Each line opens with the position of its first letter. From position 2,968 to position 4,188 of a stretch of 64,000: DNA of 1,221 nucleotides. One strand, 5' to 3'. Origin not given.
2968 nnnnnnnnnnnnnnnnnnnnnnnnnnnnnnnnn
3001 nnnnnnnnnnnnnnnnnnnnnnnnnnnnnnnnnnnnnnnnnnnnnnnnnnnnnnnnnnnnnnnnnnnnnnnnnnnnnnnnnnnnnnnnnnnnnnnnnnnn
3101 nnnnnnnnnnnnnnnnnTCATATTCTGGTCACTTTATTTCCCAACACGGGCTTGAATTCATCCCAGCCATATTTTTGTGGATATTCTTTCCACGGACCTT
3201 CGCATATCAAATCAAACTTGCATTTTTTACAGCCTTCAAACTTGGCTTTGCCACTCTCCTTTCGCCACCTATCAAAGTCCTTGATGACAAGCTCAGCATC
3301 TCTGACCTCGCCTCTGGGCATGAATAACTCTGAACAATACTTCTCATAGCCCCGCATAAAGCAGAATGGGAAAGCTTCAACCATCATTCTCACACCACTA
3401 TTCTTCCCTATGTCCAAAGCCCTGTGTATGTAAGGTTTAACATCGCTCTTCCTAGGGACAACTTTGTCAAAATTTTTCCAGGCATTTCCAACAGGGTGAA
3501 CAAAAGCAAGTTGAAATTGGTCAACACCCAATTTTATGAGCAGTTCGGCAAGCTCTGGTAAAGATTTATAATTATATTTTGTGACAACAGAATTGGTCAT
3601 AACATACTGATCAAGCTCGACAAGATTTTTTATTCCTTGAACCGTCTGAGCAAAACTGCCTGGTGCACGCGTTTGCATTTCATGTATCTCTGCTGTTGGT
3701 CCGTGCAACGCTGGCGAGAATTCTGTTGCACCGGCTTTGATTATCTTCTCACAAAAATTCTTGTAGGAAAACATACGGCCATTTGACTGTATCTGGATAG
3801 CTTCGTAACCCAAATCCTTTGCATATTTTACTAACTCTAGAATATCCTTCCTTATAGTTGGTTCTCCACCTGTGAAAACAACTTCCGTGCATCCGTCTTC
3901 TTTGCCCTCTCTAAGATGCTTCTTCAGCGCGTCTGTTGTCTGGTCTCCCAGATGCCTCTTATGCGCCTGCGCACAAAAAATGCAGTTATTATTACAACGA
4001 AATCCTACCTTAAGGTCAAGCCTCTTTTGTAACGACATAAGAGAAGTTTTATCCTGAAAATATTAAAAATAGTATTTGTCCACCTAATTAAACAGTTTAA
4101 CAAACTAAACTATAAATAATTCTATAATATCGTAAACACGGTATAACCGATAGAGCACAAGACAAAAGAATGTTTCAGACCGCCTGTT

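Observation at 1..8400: Fla/Tad-type filament assembly core co-operonic with two radical SAM enzymes, a Cys-rich signal-peptide protein and a prepilin-peptidase-like protein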

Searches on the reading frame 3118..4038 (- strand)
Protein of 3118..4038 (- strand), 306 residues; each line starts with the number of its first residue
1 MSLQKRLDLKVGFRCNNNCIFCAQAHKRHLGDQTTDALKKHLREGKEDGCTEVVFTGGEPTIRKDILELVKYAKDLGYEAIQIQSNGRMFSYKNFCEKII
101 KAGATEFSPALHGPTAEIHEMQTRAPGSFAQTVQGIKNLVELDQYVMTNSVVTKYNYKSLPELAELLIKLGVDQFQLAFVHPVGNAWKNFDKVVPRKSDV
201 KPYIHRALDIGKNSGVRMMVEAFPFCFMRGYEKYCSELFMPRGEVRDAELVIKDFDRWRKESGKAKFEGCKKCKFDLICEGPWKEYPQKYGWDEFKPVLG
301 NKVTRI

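Call 4: search_protein_families(library=pfam, proteins=[window:3118-4038:-], max_evalue=0.01)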
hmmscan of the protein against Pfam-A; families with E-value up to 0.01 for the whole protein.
window:3118-4038:- (306 aa): 3 families
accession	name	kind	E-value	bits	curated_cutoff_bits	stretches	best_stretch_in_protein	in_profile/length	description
PF04055.27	Radical_SAM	-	7.6e-24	85.2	29.5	1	11-167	3-166/166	Radical SAM superfamily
PF13353.11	Fer4_12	-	0.00063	20.5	22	1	15-91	15-95/137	4Fe-4S single cluster domain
PF02811.25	PHP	-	0.0071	17.1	26.4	0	66-150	17-99/164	PHP domain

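Call 7: search_protein_families(library=ncbifam, proteins=[window:3118-4038:-], max_evalue=0.1)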
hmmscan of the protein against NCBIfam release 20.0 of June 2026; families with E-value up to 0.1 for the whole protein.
window:3118-4038:- (306 aa): 74 families (the best 25 are shown)
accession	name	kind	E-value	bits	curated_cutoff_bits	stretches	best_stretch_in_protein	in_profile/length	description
NF038332.1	rSAM_rare_HxsC4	exception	3.6e-53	180.9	500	2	4-215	13-229/335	radical SAM protein HxsC4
TIGR03977.1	rSAM_pair_HxsC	equivalog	2.2e-35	122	267.9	1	12-228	32-253/292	His-Xaa-Ser system radical SAM maturase HxsC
TIGR04545.1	rSAM_ahbD_hemeb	equivalog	1.9e-27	96.6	500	1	11-196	6-191/339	heme b synthase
TIGR04053.2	TIGR04053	equivalog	3.3e-25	89.1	395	1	15-203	18-209/366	TIGR04053 family radical SAM/SPASM domain-containing protein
TIGR04466.1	rSAM_BlsE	equivalog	7.8e-24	84.7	400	1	10-179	8-174/327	cytosylglucuronate decarboxylase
TIGR02668.1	moaA_archaeal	equivalog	2.5e-21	75.9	325.25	1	7-202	12-208/303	GTP 3',8-cyclase MoaA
TIGR04055.1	rSAM_NirJ2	equivalog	1.1e-20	74.5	500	1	14-219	9-212/326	putative heme d1 biosynthesis radical SAM protein NirJ2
NF045574.1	sacti_mat_StsB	exception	7.6e-20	71.2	625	1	15-185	106-274/466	StsB family radical SAM/SPASM domain sactipeptide maturase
TIGR04317.1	W_rSAM_matur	equivalog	1.3e-19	70.6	380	1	5-235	4-236/349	tungsten cofactor oxidoreductase radical SAM maturase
TIGR02109.1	PQQ_syn_pqqE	equivalog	2.5e-18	66.2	381.35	1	9-201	11-203/358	pyrroloquinoline quinone biosynthesis protein PqqE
TIGR04133.1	rSAM_w_lipo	hypoth_equivalog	1.1e-17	64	425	1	12-189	31-211/350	TIGR04133 family radical SAM/SPASM protein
TIGR04051.1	rSAM_NirJ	equivalog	1.3e-17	63.8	515.45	1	14-189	11-185/354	heme d1 biosynthesis radical SAM protein NirJ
NF001199.0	PRK00164.2-1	equivalog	1.7e-17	63.6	231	1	7-169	14-177/308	GTP 3',8-cyclase MoaA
NF045702.1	rSAM_GDGT_ether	equivalog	9.5e-17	60.8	450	1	9-163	90-249/486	tetraether lipid synthase Tes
TIGR04347.1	pseudo_SAM_Halo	equivalog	1e-16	61.2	525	1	12-180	45-212/390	TIGR04347 family pseudo-SAM/SPASM protein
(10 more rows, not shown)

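Call 9: find_encoding_contigs(protein=window:3118-4038:-, flank=10000, max_places=6)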
Protein window:3118-4038:- (306 aa): 6 contigs read that carry it; 4 places shown.
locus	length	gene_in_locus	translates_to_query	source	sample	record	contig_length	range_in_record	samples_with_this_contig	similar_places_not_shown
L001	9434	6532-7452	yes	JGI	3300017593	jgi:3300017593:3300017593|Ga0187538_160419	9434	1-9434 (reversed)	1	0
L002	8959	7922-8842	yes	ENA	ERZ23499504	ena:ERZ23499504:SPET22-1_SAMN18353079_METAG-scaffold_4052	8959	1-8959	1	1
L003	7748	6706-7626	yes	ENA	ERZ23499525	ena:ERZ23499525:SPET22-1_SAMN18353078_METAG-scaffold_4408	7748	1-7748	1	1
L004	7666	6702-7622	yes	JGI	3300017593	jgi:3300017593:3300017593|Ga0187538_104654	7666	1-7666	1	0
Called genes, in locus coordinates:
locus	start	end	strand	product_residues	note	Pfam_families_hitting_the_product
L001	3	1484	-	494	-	?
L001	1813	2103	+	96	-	PF01283:Ribosomal_S26e (weak)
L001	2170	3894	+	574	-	PF23990:PilB3_N (weak), PF00437:T2SSE, PF27713:UCP018868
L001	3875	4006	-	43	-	PF06745:ATPase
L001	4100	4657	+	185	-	PF06745:ATPase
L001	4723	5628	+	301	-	PF00482:T2SSF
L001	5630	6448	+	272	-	PF00482:T2SSF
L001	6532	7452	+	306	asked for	PF04055:Radical_SAM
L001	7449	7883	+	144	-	-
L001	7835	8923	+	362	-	PF06847:Arc_PepC_II (faint), PF01478:Peptidase_A24 (weak), PF06819:Arc_PepC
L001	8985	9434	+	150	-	?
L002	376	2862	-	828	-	-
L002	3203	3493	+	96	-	PF01283:Ribosomal_S26e (weak)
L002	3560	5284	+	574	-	PF23990:PilB3_N (weak), PF00437:T2SSE, PF27713:UCP018868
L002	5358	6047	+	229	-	PF06745:ATPase, PF13481:AAA_25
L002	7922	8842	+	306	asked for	PF04055:Radical_SAM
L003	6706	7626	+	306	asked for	PF04055:Radical_SAM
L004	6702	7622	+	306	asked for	PF04055:Radical_SAM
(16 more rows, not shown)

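Call 16: find_homologous_proteins(query=window:3118-4038:-, max_evalue=1e-20)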
Query window:3118-4038:- (306 aa): 2484 proteins with E <= 1e-20 among 3240 candidates; the best 120 are listed.
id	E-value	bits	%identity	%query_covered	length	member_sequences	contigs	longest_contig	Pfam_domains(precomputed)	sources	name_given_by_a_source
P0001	7.5e-210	714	99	100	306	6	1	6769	PF04055.28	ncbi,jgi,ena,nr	ncbi:MAG: hypothetical protein DRO96_02945 [Candidatus Aenigmatarchaeota archaeon]|nr:MAG: hypotheti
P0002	8.1e-157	539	76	99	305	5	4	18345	PF04055.28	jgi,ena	-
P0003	2.2e-148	512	70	99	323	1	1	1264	PF04055.28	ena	-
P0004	1.5e-147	509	70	98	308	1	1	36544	PF04055.28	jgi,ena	-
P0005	6.3e-146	504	70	99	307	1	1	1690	PF04055.28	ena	-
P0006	1.3e-145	503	72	96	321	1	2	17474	PF04055.28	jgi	jgi:MoaA/NifB/PqqE/SkfB family radical SAM enzyme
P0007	1.9e-145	502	70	99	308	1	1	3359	PF04055.28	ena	-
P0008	8.9e-145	500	68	99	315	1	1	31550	PF04055.28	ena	-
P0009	1.7e-144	499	69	99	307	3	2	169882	PF04055.28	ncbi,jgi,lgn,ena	-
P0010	2.8e-144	498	70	99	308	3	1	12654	PF04055.28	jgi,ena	-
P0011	8.5e-144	497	68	98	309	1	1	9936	PF04055.28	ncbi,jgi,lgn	jgi:MoaA/NifB/PqqE/SkfB family radical SAM enzyme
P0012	8.5e-144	497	67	99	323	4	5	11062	PF04055.28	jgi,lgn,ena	-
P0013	9.7e-144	497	68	99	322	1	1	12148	PF04055.28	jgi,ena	jgi:MoaA/NifB/PqqE/SkfB family radical SAM enzyme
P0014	8.1e-143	494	68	98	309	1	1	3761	PF04055.28,PF13353.12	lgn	-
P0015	5.4e-141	488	67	99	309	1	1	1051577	PF04055.28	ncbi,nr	ncbi:MAG: radical SAM protein [Candidatus Aenigmatarchaeota archaeon]|nr:MAG: radical SAM protein [C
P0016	5.7e-141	487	66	99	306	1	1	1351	PF04055.28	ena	-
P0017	5.7e-141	487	68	99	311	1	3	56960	PF04055.28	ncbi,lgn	-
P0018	6.8e-141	487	69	98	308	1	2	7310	PF04055.28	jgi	-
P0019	1.1e-140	487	66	99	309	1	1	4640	PF04055.28,PF13353.12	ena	-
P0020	4.7e-140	484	65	99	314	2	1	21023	PF04055.28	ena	-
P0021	4.9e-140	484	66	99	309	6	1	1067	PF04055.28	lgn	-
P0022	9.8e-140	483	68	96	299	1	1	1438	PF04055.28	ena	-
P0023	1.4e-139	483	66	98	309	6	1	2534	PF04055.28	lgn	-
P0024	2.6e-139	482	66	98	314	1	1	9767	PF04055.28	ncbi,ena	-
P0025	3.1e-139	482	66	97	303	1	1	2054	PF04055.28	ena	-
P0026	3.6e-139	482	65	99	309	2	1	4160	PF04055.28,PF13353.12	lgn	-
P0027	5.9e-139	481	67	99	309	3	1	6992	PF04055.28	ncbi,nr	ncbi:MAG: radical SAM protein [Candidatus Aenigmarchaeota archaeon]|nr:radical SAM protein [Candidat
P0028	6.8e-139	481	69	98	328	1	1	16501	PF04055.28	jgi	jgi:MoaA/NifB/PqqE/SkfB family radical SAM enzyme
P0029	1.1e-138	480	66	99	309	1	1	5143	PF04055.28,PF13353.12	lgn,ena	-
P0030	1.2e-138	480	66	98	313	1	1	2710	PF04055.28,PF13353.12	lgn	-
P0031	1.2e-138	480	66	98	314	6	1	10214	PF04055.28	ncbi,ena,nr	ncbi:MAG: radical SAM protein [Candidatus Diapherotrites archaeon]|nr:radical SAM protein [Candidatu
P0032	1.3e-138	480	67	99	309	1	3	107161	PF04055.28,PF13353.12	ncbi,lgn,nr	ncbi:MAG: radical SAM protein [Candidatus Aenigmarchaeota archaeon]|nr:radical SAM protein [Candidat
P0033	4.5e-138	478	64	99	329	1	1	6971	PF04055.28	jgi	jgi:MoaA/NifB/PqqE/SkfB family radical SAM enzyme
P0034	1.1e-137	477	65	98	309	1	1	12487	PF04055.28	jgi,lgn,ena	-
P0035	2.9e-137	475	65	97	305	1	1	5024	PF04055.28,PF13353.12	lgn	-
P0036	3.6e-137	475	66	98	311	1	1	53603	PF04055.28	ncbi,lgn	ncbi:MAG: radical SAM protein [Candidatus Altiarchaeota archaeon]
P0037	4.3e-137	475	64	99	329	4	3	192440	PF04055.28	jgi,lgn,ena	-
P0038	3.0e-136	472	64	98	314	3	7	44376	PF04055.28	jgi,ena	jgi:MoaA/NifB/PqqE/SkfB family radical SAM enzyme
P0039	1.0e-135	470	65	98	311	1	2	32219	PF04055.28,PF13353.12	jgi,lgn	jgi:MoaA/NifB/PqqE/SkfB family radical SAM enzyme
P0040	1.1e-135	470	63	99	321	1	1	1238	PF04055.28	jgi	jgi:radical SAM protein with 4Fe4S-binding SPASM domain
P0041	1.4e-135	470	64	99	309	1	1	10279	PF04055.28,PF13353.12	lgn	-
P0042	2.2e-135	469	65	98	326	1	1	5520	PF04055.28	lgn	-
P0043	4.4e-135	468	62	98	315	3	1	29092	PF04055.28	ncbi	ncbi:MAG: radical SAM protein [Candidatus Diapherotrites archaeon]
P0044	4.8e-135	468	63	98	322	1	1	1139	PF04055.28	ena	-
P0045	3.0e-134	465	66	99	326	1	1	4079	PF04055.28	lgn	-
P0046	3.7e-134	465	62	99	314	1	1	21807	PF04055.28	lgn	-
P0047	7.9e-134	464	63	98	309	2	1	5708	PF04055.28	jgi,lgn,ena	-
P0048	1.0e-133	464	62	99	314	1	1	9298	PF04055.28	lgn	-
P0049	2.5e-133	462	64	98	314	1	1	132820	PF04055.28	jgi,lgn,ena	-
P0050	2.5e-133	462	63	98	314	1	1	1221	PF04055.28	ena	-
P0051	4.1e-133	462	63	99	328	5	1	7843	PF04055.28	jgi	-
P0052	5.2e-133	461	62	99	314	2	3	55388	PF04055.28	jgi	jgi:MoaA/NifB/PqqE/SkfB family radical SAM enzyme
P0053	1.1e-132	460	63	98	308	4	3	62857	PF04055.28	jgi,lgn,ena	jgi:MoaA/NifB/PqqE/SkfB family radical SAM enzyme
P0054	1.2e-132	460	64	98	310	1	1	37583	PF04055.28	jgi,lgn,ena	-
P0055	4.5e-132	458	67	97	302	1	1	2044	PF04055.28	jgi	-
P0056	9.5e-132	457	60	98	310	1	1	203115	PF04055.28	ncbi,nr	ncbi:MAG: radical SAM protein [Candidatus Diapherotrites archaeon]|nr:radical SAM protein [Candidatu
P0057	1.1e-131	457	63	98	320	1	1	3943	PF04055.28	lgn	-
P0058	1.3e-131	457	61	99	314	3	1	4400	PF04055.28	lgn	-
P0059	1.3e-131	457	64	97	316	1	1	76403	PF04055.28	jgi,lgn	jgi:radical SAM protein with 4Fe4S-binding SPASM domain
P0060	3.2e-130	452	63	96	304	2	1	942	PF04055.28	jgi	jgi:MoaA/NifB/PqqE/SkfB family radical SAM enzyme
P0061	3.4e-130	452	61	98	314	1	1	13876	PF04055.28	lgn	-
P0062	1.6e-129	450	60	98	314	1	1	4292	PF04055.28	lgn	-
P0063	1.9e-129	450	62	98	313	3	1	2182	PF04055.28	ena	-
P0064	2.8e-129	449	67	95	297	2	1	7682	PF04055.28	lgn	-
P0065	3.6e-129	449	66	96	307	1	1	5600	PF04055.28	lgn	-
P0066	8.8e-129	447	64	98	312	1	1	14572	PF04055.28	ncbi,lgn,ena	-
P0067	4.0e-128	445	63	99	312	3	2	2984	PF04055.28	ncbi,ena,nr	ncbi:MAG: radical SAM protein [Candidatus Aenigmarchaeota archaeon]|nr:radical SAM protein [Candidat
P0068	4.8e-128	445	66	97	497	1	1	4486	PF13847.13,PF13649.13,PF04055.28,PF08241.19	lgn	-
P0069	2.9e-127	442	60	99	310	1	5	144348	PF04055.28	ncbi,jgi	-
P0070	4.8e-127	442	62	98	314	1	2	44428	PF04055.28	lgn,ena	-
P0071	5.6e-127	441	66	92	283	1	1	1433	PF04055.28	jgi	-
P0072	5.8e-127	441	64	98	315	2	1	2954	PF04055.28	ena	-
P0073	1.3e-126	440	63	98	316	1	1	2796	PF04055.28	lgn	-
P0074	1.8e-126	440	63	98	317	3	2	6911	PF04055.28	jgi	-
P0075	3.8e-126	439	62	97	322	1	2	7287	PF04055.28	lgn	-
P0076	7.4e-126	438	61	98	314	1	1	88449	PF04055.28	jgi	jgi:MoaA/NifB/PqqE/SkfB family radical SAM enzyme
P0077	9.6e-126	437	61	98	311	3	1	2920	PF04055.28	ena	-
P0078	1.2e-125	437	62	98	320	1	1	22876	PF04055.28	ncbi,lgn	-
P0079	1.4e-125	437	62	99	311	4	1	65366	PF04055.28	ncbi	ncbi:MAG: radical SAM protein [Candidatus Micrarchaeia archaeon]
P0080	1.4e-125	437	62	99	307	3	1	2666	PF04055.28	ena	-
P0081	1.5e-125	437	62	98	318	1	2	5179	PF04055.28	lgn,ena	-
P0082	2.3e-125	436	62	98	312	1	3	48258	PF04055.28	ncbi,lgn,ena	-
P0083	6.2e-125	435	63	96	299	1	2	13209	PF04055.28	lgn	-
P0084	9.6e-125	434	62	98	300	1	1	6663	PF04055.28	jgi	jgi:MoaA/NifB/PqqE/SkfB family radical SAM enzyme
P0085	1.4e-124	434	61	96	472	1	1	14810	PF13847.13,PF13489.13,PF05175.21,PF13649.13,PF04055.28,PF08241.19,PF08242.19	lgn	-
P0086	1.5e-124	434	61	98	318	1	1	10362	PF04055.28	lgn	-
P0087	2.3e-124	433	63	96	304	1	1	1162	PF04055.28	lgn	-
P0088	2.9e-124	433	59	99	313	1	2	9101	PF04055.28,PF13353.12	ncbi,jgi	-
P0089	4.7e-124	432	59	98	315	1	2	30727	PF04055.28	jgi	-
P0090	5.1e-124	432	62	98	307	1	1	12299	PF04055.28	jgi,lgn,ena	-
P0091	9.8e-124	431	60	98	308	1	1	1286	PF04055.28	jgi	-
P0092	1.9e-123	430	60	98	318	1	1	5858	PF04055.28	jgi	-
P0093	3.4e-123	429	60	98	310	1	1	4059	PF04055.28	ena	-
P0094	3.6e-123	429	60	98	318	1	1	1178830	PF04055.28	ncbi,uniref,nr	ncbi:MAG: hypothetical protein Sv326_1201 [Candidatus Fermentimicrarchaeum limneticum]|uniref:Radica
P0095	4.5e-123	429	64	97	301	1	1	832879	PF04055.28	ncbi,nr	ncbi:MAG: radical SAM protein [archaeon]|nr:MAG: radical SAM protein [archaeon]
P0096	5.1e-123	428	60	99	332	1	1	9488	PF04055.28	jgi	jgi:MoaA/NifB/PqqE/SkfB family radical SAM enzyme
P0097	5.4e-123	428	58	98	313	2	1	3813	PF04055.28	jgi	jgi:MoaA/NifB/PqqE/SkfB family radical SAM enzyme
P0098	6.9e-123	428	62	97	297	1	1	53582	PF04055.28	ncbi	ncbi:MAG: radical SAM protein [Nanobdellota archaeon]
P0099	1.0e-122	428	59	98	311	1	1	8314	PF04055.28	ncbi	ncbi:MAG: radical SAM protein [Candidatus Diapherotrites archaeon]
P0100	4.0e-122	426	60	99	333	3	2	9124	PF04055.28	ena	-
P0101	4.9e-122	425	60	97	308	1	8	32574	PF04055.28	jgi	-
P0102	5.0e-122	425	61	98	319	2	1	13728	PF04055.28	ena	-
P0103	7.7e-122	425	59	98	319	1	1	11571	PF04055.28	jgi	jgi:MoaA/NifB/PqqE/SkfB family radical SAM enzyme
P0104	9.1e-122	424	60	99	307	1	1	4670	PF04055.28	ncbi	-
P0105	9.3e-122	424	59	99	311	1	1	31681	PF04055.28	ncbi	ncbi:MAG: radical SAM protein [Candidatus Diapherotrites archaeon]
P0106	9.4e-122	424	59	99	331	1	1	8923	PF04055.28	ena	-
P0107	1.9e-121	423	60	97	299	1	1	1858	PF04055.28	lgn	-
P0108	5.9e-121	422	59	98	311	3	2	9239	PF04055.28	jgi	-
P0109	6.7e-121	422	59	99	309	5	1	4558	PF04055.28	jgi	-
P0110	7.5e-121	421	62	96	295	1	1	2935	PF04055.28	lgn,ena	-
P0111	8.8e-121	421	60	98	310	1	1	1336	PF04055.28,PF13353.12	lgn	-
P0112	1.0e-120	421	62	96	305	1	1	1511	PF04055.28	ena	-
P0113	1.0e-120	421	60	99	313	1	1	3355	PF04055.28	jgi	jgi:MoaA/NifB/PqqE/SkfB family radical SAM enzyme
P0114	1.2e-120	421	58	97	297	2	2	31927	PF04055.28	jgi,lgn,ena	-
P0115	1.3e-120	421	59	98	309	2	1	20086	PF04055.28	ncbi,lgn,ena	-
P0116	1.6e-120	420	58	97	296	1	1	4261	PF04055.28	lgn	-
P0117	2.2e-120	420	59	99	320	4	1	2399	PF04055.28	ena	-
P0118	2.6e-120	420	60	98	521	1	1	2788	PF13847.13,PF13489.13,PF13649.13,PF04055.28,PF08241.19,PF08242.19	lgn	-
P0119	3.5e-120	419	58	97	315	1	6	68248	PF04055.28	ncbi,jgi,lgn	-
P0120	4.1e-120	419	57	98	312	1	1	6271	PF04055.28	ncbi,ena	-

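Call 17: find_encoding_contigs(protein=P0015, flank=10000, max_places=1)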
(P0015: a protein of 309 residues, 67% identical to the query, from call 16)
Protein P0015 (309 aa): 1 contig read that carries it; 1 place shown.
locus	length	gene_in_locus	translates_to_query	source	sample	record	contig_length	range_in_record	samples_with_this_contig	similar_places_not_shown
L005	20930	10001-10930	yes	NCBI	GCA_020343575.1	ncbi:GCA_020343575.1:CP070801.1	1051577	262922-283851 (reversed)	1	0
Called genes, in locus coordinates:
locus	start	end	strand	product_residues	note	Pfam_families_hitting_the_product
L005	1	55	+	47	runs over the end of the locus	-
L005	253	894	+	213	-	-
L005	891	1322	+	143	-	-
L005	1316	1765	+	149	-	-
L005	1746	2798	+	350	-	PF01551:Peptidase_M23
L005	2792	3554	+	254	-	-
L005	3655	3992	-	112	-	-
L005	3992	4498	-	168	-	-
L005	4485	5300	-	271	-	-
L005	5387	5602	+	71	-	-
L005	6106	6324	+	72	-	-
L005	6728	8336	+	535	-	PF00814:TsaD (faint), PF02543:Carbam_trans_N, PF22521:HypF_C_2 (weak), PF16861:Carbam_trans_C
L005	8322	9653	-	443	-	PF02310:B12-binding, PF04055:Radical_SAM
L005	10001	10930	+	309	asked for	PF04055:Radical_SAM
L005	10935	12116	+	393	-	PF13439:Glyco_transf_4 (weak), PF13477:Glyco_trans_4_2 (weak), PF00534:Glycos_transf_1, PF13692:Glyco_trans_1_4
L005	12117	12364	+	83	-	PF13353:Fer4_12 (weak), PF04055:Radical_SAM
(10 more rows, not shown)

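Call 18: find_encoding_contigs(protein=P0094, flank=10000, max_places=1)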
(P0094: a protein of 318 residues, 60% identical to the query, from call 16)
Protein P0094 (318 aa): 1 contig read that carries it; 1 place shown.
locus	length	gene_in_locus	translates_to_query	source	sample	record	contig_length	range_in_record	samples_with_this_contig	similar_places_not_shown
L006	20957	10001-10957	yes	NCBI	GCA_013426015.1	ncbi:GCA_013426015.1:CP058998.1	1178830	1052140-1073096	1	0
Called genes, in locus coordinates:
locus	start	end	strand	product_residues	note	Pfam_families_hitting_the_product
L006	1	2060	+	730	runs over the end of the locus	PF01835:MG2 (weak)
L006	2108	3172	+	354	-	-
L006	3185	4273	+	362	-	PF01478:Peptidase_A24 (weak)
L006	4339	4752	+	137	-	PF27806:HxsD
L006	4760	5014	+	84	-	-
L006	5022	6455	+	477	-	PF04055:Radical_SAM, PF13353:Fer4_12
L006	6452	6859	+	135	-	-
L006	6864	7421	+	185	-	-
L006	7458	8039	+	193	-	-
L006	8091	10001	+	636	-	PF04055:Radical_SAM, PF13353:Fer4_12 (weak)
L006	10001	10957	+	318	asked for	PF04055:Radical_SAM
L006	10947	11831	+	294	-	PF04055:Radical_SAM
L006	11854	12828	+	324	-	PF04055:Radical_SAM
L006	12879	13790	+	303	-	-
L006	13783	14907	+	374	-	PF04015:DUF362, PF00037:Fer4, PF12797:Fer4_2 (faint), PF12837:Fer4_6 (weak), PF12838:Fer4_7 (weak), PF13237:Fer4_10 (weak)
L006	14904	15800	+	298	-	PF04055:Radical_SAM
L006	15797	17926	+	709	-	-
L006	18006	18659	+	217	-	-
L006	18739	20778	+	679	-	PF13385:Laminin_G_3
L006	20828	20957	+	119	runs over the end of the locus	-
